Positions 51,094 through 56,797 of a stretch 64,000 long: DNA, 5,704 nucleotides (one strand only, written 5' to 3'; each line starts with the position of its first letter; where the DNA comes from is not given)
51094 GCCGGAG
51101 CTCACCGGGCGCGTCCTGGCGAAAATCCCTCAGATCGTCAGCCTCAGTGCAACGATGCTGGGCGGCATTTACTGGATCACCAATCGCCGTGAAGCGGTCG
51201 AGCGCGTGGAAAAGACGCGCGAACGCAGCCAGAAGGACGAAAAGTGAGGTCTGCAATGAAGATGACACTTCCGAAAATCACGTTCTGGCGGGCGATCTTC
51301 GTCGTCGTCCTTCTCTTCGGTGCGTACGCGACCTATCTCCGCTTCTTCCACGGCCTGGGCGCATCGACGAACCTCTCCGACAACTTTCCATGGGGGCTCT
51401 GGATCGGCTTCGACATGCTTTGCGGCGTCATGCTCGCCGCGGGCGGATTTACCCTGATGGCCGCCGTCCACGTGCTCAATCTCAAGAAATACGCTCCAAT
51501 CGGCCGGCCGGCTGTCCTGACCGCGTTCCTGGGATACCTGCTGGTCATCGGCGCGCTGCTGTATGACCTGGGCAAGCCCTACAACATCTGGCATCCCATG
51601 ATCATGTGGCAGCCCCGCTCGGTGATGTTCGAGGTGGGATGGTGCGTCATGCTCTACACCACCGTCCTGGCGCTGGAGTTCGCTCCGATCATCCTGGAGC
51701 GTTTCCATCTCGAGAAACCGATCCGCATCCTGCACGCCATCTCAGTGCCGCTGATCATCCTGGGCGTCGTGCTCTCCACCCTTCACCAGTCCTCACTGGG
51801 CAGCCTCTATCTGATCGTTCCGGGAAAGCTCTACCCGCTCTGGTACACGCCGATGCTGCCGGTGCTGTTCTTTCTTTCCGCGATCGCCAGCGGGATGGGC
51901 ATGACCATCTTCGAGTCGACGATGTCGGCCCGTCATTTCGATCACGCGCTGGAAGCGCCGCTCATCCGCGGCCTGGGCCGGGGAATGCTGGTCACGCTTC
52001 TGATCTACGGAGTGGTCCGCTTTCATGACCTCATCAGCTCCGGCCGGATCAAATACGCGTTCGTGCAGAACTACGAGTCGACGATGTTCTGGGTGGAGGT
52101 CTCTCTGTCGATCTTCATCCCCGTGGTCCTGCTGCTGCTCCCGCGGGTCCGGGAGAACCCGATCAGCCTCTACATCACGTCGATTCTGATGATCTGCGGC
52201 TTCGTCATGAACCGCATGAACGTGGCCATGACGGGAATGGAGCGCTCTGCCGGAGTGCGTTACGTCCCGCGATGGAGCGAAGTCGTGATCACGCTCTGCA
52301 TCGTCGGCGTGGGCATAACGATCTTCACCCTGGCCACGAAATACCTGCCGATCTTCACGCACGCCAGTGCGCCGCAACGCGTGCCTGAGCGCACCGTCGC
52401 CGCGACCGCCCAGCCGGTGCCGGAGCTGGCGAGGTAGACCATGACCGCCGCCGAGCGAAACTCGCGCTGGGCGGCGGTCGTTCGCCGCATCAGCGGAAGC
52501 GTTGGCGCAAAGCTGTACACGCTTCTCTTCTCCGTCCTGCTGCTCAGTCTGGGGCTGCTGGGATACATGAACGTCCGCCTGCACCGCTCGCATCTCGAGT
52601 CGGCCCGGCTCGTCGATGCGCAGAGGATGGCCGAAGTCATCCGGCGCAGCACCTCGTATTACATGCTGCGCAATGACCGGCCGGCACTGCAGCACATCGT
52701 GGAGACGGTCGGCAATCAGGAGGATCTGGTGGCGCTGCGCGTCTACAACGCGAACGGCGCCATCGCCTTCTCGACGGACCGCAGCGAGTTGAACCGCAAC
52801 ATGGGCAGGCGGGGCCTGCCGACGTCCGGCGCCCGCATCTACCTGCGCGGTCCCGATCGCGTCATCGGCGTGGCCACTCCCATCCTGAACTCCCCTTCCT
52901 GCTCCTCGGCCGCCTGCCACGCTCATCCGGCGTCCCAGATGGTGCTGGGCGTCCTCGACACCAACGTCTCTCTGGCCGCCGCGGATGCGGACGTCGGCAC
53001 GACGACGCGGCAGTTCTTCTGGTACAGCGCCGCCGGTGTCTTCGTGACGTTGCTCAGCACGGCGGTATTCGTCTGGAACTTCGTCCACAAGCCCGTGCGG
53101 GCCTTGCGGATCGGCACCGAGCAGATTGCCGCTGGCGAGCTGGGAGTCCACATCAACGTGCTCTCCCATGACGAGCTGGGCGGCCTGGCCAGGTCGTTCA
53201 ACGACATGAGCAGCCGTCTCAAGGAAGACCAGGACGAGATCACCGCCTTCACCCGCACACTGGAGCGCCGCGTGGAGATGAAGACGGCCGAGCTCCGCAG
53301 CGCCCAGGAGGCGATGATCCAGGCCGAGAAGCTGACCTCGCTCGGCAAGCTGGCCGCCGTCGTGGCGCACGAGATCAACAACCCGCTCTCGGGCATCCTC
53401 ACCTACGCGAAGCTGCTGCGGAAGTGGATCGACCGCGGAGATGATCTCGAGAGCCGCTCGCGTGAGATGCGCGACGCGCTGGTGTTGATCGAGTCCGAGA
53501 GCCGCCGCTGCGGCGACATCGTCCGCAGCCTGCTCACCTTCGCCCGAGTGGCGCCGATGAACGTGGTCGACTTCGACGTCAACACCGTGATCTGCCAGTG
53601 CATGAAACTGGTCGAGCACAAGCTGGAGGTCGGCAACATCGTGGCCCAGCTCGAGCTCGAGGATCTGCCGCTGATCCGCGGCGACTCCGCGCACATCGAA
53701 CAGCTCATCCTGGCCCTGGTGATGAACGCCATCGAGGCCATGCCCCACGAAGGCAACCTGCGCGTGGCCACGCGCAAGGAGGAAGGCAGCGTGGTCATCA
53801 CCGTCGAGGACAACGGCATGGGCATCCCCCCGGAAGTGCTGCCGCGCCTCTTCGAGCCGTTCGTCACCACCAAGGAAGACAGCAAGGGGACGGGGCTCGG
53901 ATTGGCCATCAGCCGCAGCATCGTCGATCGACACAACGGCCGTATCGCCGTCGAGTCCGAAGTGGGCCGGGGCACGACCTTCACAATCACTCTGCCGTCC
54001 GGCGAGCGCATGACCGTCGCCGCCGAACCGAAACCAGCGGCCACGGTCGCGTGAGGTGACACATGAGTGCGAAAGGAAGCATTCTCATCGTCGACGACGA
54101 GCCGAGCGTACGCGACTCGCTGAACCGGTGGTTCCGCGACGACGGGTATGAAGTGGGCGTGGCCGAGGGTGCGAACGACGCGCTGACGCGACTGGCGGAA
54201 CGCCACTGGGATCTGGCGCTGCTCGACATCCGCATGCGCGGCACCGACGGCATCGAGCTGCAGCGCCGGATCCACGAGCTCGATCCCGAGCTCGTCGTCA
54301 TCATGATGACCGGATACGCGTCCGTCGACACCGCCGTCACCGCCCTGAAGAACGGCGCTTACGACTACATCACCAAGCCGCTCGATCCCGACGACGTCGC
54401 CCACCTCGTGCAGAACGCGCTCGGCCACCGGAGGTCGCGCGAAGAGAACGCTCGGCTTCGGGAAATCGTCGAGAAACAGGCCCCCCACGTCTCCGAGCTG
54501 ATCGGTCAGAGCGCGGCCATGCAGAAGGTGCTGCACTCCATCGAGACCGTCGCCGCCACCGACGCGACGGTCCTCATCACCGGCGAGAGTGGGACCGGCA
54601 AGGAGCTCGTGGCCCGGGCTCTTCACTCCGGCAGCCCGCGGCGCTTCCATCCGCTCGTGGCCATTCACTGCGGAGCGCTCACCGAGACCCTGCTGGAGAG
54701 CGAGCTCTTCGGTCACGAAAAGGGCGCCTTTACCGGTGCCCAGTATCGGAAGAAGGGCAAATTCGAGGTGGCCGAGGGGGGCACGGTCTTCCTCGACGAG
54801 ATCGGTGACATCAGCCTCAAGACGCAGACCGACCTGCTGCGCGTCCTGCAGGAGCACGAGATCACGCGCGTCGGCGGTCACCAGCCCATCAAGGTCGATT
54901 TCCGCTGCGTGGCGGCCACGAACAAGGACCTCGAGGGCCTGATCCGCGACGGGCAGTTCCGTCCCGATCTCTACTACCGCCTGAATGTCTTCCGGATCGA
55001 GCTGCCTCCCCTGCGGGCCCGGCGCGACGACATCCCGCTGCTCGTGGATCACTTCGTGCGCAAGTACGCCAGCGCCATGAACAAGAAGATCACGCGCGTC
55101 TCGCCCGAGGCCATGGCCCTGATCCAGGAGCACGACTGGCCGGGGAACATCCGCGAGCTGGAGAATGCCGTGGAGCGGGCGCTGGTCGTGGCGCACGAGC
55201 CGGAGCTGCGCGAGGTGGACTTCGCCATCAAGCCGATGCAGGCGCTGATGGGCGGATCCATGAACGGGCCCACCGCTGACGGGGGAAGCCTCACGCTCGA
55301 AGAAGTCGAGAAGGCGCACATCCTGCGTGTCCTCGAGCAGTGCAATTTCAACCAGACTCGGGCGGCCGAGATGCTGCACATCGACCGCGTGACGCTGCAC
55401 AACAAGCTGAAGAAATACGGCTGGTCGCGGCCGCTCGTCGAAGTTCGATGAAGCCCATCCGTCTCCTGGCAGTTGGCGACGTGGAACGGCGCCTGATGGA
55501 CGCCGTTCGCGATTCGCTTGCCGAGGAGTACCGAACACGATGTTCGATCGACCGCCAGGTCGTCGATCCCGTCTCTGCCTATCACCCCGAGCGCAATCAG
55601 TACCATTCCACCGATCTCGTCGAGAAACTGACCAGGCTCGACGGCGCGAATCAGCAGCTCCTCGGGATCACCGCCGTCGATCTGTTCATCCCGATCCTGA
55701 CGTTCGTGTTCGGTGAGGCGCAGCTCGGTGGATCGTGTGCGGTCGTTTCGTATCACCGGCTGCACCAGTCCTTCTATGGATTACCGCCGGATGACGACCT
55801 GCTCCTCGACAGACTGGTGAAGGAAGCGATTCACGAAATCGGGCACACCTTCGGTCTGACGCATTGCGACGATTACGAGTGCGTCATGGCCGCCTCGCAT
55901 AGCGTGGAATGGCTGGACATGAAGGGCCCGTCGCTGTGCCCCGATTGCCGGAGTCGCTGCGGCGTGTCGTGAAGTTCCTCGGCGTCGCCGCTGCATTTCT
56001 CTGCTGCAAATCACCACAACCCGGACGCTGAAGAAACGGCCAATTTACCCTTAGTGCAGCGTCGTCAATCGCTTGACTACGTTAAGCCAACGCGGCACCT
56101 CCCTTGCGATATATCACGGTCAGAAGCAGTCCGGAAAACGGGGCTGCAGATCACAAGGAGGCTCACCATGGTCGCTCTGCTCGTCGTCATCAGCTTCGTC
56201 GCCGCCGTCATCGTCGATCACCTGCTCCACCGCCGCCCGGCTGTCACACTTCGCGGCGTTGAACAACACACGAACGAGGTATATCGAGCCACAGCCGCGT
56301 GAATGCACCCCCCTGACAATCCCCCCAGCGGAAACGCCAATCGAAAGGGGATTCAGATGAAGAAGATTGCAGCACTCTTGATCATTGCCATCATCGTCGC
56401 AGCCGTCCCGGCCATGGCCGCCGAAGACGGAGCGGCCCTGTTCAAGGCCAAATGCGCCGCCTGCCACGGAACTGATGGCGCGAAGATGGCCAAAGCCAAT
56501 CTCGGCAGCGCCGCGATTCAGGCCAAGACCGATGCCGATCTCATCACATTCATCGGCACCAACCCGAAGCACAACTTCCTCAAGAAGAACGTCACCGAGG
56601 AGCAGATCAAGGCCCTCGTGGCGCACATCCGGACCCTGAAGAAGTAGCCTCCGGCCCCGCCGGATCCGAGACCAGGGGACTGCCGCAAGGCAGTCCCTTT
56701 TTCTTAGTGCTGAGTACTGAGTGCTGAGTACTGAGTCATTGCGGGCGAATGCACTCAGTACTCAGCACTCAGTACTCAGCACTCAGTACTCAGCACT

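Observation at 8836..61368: Hairpins whose two arms are tandem heptamer arrays: 17 copies of a repeat family defined by architecture, not sequence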

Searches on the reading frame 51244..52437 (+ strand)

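Call 46: search_protein_families(library=pfam, proteins=[window:51244-52437:+])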
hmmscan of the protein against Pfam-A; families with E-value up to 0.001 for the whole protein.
window:51244-52437:+ (397 aa): 1 family
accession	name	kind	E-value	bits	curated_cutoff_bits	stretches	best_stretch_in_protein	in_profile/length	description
PF03916.19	NrfD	-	4.1e-27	96.1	25.8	1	42-332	3-309/313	Polysulphide reductase, NrfD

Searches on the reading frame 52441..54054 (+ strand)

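Call 46: search_protein_families(library=pfam, proteins=[window:52441-54054:+])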
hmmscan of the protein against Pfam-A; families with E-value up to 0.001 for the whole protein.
window:52441-54054:+ (537 aa): 5 families
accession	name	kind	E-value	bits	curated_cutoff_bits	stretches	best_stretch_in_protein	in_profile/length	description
PF02518.31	HATPase_c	-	3.2e-31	108.5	26.4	1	414-520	1-109/111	Histidine kinase-, DNA gyrase B-, and HSP90-like ATPase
PF00512.31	HisKA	-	9.3e-15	54.9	26.9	1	301-370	2-63/66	His Kinase A (phospho-acceptor) domain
PF00672.30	HAMP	-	3.8e-12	46.8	25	1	214-262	5-53/53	HAMP domain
PF13581.12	HATPase_c_2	-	4e-06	27.3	27.4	1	428-516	41-125/127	Histidine kinase-like ATPase domain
PF14501.12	HATPase_c_5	-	0.00018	21.8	22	1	424-507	11-91/102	GHKL domain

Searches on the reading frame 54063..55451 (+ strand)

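Call 46: search_protein_families(library=pfam, proteins=[window:54063-55451:+])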
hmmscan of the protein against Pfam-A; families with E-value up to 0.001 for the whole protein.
window:54063-55451:+ (462 aa): 10 families
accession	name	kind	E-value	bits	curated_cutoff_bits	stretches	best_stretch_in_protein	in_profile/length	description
PF00158.32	Sigma54_activat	-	9.6e-72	240.6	20.2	1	146-313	1-168/168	Sigma-54 interaction domain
PF00072.30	Response_reg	-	1.2e-30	106.4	30.2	1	7-116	1-110/111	Response regulator receiver domain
PF25601.1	AAA_lid_14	-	2e-25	88.9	27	1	318-387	1-70/87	AAA+ ATPase lid domain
PF14532.12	Sigma54_activ_2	-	8.9e-21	75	25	1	147-317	1-138/138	Sigma-54 interaction domain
PF02954.25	HTH_8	-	3.6e-15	55.9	22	1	411-452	1-42/42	Bacterial regulatory protein, Fis family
PF07728.20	AAA_5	-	7.5e-08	32.9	22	1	170-288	2-123/139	AAA domain (dynein-related subfamily)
PF01078.27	Mg_chelatase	-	9e-06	25.7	20.3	0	225-288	93-158/207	Magnesium chelatase, subunit ChlI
PF07724.20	AAA_2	-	7e-05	23.4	27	1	169-280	5-114/166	AAA domain (Cdc48 subfamily)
PF13191.12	AAA_16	-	0.00022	22.2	32.6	1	145-263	1-121/167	AAA ATPase domain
PF07726.17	AAA_3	-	0.00024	21.4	27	1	170-287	2-111/131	ATPase family associated with various cellular activities (AAA)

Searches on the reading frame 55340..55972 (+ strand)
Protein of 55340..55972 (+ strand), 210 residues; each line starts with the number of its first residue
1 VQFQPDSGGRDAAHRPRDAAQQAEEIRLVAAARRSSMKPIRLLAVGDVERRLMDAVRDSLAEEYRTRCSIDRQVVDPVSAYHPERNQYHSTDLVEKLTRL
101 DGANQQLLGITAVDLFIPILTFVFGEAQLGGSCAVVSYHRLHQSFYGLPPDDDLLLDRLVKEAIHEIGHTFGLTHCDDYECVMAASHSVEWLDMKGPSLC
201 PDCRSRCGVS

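Call 46: search_protein_families(library=pfam, proteins=[window:55340-55972:+])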
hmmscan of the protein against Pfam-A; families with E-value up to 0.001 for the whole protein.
window:55340-55972:+ (210 aa): 2 families
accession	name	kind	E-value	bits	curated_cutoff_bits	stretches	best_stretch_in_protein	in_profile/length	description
PF07998.17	Peptidase_M54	-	1.8e-24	87.3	24.4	1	80-205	60-190/194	Peptidase family M54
PF00413.30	Peptidase_M10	-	0.00016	22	24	1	160-188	109-137/159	Matrixin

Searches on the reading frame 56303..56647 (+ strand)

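Call 34: search_protein_families(library=pfam, proteins=[window:56303-56647:+])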
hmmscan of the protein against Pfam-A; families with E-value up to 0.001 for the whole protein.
window:56303-56647:+ (114 aa): 2 families
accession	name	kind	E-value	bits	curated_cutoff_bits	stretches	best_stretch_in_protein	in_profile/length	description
PF00034.26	Cytochrom_C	-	3.5e-10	41.5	21.3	1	40-113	1-90/90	Cytochrome c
PF13442.11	Cytochrome_CBB3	-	9.5e-10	39.1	27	1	39-109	2-68/68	Cytochrome C oxidase, cbb3-type, subunit III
